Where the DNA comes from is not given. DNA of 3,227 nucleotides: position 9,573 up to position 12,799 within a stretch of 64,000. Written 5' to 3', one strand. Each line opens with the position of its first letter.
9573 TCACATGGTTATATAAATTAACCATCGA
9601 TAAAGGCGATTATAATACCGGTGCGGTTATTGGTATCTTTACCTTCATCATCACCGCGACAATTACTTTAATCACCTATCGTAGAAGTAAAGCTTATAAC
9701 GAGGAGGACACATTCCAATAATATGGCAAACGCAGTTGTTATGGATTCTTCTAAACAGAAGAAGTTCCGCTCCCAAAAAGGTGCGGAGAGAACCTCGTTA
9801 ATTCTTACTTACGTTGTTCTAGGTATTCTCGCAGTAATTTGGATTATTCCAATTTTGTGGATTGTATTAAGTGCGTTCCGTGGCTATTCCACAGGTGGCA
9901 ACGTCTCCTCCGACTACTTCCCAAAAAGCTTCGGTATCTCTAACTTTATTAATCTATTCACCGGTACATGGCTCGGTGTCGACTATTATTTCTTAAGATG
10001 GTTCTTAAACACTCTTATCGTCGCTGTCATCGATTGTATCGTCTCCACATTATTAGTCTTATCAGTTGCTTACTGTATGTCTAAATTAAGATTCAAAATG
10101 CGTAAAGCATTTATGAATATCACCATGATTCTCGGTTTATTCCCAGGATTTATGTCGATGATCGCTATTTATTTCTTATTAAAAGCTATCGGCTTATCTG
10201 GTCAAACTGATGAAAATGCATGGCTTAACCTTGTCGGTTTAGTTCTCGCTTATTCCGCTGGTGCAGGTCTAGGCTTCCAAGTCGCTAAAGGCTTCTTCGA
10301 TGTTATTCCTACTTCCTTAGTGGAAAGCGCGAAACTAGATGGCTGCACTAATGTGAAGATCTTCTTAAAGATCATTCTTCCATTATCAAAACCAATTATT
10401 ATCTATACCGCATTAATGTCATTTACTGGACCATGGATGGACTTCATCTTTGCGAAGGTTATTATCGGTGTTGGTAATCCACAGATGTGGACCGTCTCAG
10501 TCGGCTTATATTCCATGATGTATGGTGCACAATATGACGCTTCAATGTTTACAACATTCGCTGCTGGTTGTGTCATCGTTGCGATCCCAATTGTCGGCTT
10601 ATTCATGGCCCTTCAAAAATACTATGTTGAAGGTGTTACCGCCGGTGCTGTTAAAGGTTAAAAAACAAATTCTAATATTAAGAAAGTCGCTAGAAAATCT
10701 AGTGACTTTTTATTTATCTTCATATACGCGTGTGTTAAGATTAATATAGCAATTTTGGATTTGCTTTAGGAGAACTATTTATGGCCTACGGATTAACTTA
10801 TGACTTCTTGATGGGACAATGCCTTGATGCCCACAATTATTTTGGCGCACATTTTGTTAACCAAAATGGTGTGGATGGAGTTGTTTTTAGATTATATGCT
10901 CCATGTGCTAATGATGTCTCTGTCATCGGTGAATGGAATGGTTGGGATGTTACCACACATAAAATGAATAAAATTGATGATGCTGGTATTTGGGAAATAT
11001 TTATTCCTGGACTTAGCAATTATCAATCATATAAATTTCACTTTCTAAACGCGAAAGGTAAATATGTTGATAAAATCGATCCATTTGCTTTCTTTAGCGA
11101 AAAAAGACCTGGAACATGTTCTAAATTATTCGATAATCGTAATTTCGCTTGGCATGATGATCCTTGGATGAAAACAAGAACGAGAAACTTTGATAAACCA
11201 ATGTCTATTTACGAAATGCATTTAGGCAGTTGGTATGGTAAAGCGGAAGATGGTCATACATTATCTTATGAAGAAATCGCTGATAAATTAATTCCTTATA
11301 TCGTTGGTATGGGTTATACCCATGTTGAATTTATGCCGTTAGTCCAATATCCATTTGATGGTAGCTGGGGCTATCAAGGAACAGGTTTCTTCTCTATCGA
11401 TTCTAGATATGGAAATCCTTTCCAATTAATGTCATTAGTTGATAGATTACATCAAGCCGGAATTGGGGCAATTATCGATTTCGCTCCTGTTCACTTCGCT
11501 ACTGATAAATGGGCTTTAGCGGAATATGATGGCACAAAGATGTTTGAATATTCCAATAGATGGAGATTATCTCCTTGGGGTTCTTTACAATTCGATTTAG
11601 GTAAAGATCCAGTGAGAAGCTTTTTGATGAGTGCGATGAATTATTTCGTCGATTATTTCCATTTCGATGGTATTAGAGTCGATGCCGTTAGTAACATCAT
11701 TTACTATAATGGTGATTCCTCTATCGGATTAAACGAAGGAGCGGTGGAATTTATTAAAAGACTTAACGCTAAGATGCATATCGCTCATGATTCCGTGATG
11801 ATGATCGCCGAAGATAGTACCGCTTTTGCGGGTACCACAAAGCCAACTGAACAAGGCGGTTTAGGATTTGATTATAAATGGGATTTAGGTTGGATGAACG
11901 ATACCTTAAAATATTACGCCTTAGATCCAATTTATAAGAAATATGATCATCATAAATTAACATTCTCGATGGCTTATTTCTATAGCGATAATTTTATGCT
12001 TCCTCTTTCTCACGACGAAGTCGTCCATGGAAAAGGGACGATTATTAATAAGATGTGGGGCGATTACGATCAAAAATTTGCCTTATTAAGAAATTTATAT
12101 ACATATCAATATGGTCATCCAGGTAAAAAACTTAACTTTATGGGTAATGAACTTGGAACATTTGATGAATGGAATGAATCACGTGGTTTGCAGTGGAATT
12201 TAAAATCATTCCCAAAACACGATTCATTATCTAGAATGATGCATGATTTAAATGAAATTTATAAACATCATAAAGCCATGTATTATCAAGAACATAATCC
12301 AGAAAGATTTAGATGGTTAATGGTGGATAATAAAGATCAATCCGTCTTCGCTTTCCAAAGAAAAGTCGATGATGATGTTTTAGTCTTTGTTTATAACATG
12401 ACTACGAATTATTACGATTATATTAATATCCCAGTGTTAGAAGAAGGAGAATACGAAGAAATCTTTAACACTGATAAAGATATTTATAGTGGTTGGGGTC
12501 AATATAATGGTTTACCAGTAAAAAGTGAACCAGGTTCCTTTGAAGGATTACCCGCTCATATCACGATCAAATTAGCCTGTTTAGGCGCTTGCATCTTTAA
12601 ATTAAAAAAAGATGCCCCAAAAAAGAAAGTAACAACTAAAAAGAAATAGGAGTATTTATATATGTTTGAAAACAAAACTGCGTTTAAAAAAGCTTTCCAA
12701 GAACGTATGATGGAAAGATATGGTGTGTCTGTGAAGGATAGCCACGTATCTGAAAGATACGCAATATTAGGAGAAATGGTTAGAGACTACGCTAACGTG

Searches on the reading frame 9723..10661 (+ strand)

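Call 45: search_protein_families(library=pfam, proteins=[window:9723-10661:+])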
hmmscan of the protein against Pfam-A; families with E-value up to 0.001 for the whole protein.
window:9723-10661:+ (312 aa): 1 family
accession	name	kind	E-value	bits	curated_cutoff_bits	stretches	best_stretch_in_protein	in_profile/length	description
PF00528.27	BPD_transp_1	-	2.9e-15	56.9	26.4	1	120-301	10-178/184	Binding-protein-dependent transport system inner membrane component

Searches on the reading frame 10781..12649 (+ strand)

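Call 45: search_protein_families(library=pfam, proteins=[window:10781-12649:+])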
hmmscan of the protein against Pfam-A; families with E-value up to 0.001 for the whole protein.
window:10781-12649:+ (622 aa): 4 families
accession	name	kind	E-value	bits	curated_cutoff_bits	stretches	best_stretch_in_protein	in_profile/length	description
PF02922.24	CBM_48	-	1.3e-18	67.5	22.4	1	21-103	2-83/83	Carbohydrate-binding module 48 (Isoamylase N-terminal domain)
PF02806.24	Alpha-amylase_C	-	3.1e-15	56.7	21.2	1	512-608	1-94/95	Alpha amylase, C-terminal all-beta domain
PF00128.31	Alpha-amylase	-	5.3e-11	42.9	22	1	166-246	21-99/446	Alpha amylase, catalytic domain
PF22019.2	GlgB_N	-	1.5e-08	35.1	27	1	10-101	9-93/94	alpha-1,4-glucan branching enzyme GlgB, N-terminal domain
